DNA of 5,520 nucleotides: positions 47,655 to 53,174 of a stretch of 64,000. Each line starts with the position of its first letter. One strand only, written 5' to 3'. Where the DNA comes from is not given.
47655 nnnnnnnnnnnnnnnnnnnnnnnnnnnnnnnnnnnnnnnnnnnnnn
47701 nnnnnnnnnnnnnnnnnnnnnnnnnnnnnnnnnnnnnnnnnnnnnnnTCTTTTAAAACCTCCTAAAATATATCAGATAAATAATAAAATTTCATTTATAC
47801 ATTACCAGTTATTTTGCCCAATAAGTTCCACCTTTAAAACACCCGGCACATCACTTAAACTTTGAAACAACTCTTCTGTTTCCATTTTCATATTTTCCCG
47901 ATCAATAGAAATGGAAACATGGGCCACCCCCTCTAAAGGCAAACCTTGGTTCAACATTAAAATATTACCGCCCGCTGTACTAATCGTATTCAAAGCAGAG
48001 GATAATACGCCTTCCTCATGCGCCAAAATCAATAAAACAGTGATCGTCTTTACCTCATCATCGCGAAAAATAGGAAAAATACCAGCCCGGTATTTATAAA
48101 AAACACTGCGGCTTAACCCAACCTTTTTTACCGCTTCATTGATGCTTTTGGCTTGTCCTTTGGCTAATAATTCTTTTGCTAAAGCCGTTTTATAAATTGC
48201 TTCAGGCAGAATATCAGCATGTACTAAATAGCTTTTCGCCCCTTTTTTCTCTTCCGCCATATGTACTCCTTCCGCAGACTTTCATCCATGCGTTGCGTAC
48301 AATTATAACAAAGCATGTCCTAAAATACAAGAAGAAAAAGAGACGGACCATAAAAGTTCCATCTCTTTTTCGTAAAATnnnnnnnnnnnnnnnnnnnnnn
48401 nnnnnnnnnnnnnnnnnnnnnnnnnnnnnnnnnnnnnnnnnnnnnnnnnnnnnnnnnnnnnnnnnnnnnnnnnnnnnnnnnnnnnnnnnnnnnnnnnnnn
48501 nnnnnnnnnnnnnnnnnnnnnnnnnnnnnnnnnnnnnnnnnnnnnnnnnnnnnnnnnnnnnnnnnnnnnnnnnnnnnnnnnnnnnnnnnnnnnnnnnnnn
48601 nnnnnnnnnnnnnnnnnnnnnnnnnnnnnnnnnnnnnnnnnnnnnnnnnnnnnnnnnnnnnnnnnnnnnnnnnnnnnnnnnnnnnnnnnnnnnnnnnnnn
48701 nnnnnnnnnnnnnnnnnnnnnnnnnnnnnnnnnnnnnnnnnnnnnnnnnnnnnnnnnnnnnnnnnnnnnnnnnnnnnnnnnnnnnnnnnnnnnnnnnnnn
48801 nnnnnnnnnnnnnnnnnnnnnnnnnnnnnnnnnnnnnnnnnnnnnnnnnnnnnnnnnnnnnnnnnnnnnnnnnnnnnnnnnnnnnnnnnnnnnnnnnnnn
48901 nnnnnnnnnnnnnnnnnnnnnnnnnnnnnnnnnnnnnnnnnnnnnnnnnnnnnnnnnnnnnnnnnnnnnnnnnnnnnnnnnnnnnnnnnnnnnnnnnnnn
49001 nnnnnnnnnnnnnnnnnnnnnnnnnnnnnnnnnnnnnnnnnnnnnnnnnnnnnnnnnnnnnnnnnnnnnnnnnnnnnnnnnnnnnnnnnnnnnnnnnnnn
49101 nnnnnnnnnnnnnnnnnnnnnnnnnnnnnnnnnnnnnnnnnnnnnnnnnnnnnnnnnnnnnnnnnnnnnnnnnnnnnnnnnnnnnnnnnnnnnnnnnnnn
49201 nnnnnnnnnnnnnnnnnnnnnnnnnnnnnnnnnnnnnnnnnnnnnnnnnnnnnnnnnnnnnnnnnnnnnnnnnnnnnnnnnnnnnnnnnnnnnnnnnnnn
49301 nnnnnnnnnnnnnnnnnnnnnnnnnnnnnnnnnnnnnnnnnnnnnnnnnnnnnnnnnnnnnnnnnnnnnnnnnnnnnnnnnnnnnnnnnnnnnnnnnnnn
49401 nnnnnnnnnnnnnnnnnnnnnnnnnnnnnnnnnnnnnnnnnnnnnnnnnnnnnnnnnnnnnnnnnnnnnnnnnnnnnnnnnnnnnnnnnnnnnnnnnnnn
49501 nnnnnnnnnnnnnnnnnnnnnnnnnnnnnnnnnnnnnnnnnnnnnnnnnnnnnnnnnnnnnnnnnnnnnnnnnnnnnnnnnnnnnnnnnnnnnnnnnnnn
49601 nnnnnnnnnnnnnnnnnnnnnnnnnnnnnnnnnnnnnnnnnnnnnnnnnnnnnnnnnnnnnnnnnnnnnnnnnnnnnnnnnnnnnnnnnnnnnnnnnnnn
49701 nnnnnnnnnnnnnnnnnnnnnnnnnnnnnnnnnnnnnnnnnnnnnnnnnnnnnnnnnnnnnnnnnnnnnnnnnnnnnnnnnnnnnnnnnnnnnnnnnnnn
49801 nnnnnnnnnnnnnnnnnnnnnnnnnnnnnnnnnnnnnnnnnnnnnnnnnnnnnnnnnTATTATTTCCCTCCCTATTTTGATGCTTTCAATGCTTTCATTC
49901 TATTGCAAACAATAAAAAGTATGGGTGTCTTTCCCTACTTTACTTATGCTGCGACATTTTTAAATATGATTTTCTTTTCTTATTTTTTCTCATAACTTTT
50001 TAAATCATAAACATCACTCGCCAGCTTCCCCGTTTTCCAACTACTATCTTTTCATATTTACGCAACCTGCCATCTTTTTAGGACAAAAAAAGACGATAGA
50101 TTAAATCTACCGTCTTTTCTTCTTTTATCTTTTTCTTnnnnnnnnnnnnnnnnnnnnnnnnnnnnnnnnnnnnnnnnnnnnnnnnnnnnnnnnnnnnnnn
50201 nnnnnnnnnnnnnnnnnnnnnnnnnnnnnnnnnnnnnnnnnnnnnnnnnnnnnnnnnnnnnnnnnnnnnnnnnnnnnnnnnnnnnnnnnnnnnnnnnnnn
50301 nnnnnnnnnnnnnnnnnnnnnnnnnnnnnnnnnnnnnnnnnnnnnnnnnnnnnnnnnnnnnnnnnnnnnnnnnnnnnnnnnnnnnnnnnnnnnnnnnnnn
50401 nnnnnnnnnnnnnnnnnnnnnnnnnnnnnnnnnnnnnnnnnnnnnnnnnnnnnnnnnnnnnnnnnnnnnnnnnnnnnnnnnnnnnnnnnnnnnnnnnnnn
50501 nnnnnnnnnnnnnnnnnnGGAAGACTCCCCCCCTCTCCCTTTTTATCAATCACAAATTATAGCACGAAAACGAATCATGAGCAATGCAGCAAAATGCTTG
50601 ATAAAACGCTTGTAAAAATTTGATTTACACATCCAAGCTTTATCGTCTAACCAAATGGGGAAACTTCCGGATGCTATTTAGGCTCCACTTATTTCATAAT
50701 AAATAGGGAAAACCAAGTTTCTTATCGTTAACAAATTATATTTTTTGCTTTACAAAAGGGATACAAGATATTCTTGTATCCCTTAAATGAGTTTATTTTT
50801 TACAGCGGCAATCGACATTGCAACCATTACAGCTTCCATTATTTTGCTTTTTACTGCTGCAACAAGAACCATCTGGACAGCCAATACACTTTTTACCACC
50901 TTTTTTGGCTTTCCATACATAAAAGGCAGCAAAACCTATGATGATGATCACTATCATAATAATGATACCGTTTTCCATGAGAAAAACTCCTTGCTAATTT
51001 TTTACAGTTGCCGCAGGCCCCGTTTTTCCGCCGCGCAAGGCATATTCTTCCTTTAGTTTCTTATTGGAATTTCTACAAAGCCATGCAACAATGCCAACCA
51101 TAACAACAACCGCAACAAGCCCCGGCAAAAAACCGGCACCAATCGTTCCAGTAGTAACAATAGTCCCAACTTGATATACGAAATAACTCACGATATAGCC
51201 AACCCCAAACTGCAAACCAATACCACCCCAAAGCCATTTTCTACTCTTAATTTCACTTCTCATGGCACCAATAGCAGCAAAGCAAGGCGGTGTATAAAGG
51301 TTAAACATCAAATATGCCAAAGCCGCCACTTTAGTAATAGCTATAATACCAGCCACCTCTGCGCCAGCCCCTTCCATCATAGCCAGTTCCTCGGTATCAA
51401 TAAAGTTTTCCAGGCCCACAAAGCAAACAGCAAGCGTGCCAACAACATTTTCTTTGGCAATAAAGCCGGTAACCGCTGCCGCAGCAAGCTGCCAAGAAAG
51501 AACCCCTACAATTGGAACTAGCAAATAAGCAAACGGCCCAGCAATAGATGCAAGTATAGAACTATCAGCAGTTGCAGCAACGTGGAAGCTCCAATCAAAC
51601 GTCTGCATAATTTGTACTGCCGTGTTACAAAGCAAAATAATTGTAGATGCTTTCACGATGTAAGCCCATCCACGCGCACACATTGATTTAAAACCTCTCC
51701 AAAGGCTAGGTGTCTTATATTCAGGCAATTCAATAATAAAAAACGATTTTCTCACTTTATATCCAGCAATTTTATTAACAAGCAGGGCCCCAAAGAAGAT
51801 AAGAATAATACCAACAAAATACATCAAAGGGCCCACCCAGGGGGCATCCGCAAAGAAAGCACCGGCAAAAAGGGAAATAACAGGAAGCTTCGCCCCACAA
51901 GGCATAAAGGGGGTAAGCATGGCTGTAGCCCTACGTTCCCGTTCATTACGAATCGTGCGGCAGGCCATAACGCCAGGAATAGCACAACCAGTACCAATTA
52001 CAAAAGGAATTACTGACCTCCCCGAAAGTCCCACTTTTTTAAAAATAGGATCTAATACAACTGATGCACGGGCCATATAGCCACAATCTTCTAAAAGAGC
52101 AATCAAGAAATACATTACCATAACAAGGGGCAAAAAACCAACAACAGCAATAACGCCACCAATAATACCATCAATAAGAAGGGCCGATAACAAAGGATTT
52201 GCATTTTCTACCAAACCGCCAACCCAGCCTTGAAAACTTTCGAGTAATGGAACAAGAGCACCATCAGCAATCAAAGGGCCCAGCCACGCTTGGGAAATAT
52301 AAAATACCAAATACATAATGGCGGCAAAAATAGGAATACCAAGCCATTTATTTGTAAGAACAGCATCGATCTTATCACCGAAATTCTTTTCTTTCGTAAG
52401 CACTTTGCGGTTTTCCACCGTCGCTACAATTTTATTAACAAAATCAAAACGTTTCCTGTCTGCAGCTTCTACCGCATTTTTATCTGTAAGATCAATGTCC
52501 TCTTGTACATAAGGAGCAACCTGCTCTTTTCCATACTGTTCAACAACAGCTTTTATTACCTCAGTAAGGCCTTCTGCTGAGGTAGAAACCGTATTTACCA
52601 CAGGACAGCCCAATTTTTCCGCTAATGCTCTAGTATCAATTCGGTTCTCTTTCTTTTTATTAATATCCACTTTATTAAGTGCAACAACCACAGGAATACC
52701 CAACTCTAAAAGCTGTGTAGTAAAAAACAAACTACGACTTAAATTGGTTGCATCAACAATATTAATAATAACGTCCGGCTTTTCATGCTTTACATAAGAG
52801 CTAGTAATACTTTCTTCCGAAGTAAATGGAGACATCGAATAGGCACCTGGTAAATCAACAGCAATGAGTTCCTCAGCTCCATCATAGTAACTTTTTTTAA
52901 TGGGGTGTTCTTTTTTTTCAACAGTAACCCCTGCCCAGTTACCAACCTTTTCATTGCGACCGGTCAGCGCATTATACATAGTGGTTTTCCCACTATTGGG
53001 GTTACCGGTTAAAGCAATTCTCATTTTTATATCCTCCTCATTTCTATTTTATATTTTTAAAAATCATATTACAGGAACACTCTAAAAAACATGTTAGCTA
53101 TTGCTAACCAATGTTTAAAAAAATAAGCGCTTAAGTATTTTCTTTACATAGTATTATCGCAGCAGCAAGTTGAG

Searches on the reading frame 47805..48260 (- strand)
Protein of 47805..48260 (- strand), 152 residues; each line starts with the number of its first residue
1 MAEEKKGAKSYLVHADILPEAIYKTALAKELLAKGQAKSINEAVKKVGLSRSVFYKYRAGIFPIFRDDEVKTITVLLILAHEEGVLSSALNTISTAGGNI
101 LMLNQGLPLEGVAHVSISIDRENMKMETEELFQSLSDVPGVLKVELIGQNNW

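Call 21: find_encoding_contigs(protein=window:47805-48260:-, flank=10000, max_places=4)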
Protein window:47805-48260:- (152 aa): 7 contigs read that carry it; 4 places shown.
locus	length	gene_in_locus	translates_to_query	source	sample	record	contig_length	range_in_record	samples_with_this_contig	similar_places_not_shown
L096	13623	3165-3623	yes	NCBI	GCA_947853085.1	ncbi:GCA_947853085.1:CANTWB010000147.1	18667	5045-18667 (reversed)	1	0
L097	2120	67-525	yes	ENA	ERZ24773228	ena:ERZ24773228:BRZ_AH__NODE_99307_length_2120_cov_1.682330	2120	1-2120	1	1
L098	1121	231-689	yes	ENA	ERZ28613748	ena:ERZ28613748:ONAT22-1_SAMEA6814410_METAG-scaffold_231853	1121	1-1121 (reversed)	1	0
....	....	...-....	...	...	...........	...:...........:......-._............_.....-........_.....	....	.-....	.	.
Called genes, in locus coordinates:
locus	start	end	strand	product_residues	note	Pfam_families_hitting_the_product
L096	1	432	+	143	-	?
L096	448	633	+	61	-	PF12669:FeoB_associated (weak)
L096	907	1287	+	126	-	PF01325:Fe_dep_repress (weak), PF02742:Fe_dep_repr_C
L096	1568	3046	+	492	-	PF09547:SpoIVA_ATPase, PF20438:SpoIVA_middle, PF20439:SpoIVA_C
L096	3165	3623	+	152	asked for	-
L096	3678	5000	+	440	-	PF03447:NAD_binding_3, PF00742:Homoserine_dh, PF01842:ACT, PF22629:ACT_AHAS_ss (faint)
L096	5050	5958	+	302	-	PF00288:GHMP_kinases_N, PF08544:GHMP_kinases_C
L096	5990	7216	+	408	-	PF00696:AA_kinase, PF01842:ACT, PF22468:ACT_9, PF13840:ACT_7, PF22468:ACT_9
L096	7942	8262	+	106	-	PF01906:YbjQ_1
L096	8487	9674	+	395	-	PF01546:Peptidase_M20, PF07687:M20_dimer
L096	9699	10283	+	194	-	PF02525:Flavodoxin_2, PF03358:FMN_red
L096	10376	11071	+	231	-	PF01980:TrmO_N, PF18389:TrmO_C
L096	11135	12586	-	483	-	PF00890:FAD_binding_2 (weak), PF01266:DAO, PF01494:FAD_binding_3 (weak), PF13450:NAD_binding_8 (weak), PF00355:Rieske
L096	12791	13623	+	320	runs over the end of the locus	PF03807:F420_oxidored (faint), PF00389:2-Hacid_dh (weak), PF02826:2-Hacid_dh_C, PF00670:AdoHcyase_NAD (weak), PF03446:NAD_binding_2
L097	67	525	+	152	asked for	-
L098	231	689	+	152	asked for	-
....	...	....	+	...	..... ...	-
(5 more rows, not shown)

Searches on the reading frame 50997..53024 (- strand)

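Call 37: search_protein_families(library=pfam, proteins=[window:50997-53024:-])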
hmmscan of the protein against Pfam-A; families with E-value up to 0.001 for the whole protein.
window:50997-53024:- (676 aa): 7 families
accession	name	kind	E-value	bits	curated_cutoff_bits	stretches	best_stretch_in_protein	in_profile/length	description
PF02421.24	FeoB_N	-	1.2e-56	191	27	1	2-159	2-155/156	Ferrous iron transport protein B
PF07670.19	Gate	-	3.7e-27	95.3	29.6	2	295-390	2-104/104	Nucleoside recognition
PF01926.29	MMR_HSR1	-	3.1e-18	66.4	21.9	1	2-118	1-113/113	50S ribosome-binding GTPase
PF07664.17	FeoB_C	-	4.4e-10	39.6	26.6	1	400-450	3-53/54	Ferrous iron transport protein B C terminus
PF03029.23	ATP_bind_1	-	4.9e-05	23.7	27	0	51-164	91-210/240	Conserved hypothetical ATP binding protein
PF00009.33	GTP_EFTU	-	0.00012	22.2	26.5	0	47-162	64-184/188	Elongation factor Tu GTP binding domain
PF03193.22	RsgA_GTPase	-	0.00058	20.2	30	0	103-160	47-104/174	RsgA GTPase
